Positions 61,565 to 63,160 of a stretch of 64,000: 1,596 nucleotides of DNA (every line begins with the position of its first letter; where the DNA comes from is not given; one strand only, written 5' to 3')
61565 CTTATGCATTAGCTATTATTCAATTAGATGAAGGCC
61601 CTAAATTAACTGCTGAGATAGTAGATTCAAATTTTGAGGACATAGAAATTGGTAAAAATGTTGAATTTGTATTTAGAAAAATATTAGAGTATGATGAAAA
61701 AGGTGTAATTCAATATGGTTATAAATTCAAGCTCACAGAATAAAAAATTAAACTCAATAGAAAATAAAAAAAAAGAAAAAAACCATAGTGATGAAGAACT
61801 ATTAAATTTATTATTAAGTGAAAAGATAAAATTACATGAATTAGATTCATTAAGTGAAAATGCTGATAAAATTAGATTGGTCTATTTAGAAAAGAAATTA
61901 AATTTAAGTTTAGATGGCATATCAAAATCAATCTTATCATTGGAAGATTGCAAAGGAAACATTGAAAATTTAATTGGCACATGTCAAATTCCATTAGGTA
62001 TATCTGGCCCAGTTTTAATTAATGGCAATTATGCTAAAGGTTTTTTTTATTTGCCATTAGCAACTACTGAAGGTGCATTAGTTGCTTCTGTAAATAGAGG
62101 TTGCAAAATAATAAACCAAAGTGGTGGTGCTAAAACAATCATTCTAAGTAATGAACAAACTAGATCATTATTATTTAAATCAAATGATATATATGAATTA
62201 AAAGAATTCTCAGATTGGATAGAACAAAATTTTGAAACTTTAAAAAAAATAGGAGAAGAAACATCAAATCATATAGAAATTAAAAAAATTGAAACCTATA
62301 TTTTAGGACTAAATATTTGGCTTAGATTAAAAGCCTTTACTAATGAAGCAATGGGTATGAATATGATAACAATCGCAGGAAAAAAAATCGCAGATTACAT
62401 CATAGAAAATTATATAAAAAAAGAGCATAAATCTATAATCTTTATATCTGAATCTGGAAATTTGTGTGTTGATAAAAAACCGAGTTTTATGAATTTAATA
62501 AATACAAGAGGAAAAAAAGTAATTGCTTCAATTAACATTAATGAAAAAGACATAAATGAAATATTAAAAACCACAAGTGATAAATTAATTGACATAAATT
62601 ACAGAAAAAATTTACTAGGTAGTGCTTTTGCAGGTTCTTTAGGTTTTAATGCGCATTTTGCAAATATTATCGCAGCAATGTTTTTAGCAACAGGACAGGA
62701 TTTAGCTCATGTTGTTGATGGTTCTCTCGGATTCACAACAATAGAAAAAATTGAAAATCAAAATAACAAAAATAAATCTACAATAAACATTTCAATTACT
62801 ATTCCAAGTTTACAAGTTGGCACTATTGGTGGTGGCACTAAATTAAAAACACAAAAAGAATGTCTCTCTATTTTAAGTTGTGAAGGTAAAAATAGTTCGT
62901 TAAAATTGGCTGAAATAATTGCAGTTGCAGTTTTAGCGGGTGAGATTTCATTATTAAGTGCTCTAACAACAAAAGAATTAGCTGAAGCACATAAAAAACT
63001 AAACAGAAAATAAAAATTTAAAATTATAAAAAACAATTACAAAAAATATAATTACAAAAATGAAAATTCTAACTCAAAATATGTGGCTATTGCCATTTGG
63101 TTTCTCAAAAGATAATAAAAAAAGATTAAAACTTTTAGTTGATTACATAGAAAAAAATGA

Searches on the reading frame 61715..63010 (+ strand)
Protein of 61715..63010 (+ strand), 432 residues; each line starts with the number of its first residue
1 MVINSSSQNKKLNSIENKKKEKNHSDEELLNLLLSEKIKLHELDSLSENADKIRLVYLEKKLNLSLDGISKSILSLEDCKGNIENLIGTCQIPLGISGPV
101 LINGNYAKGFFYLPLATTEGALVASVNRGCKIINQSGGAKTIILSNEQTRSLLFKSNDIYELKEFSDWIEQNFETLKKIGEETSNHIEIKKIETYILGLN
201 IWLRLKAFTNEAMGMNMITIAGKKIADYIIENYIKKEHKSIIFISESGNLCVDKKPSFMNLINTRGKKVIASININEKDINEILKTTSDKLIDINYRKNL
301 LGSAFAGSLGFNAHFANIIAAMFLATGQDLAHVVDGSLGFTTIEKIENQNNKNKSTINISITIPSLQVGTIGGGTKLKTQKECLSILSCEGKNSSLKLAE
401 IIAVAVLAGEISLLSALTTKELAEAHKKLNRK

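Call 85: search_protein_families(library=pfam, proteins=[window:61715-63010:+], max_evalue=0.00001)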
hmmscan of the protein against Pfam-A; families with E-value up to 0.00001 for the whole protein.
window:61715-63010:+ (432 aa): 1 family
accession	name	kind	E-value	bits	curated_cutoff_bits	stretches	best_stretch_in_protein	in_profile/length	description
PF00368.23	HMG-CoA_red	-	1.5e-119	399.8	27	1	52-431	3-368/368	Hydroxymethylglutaryl-coenzyme A reductase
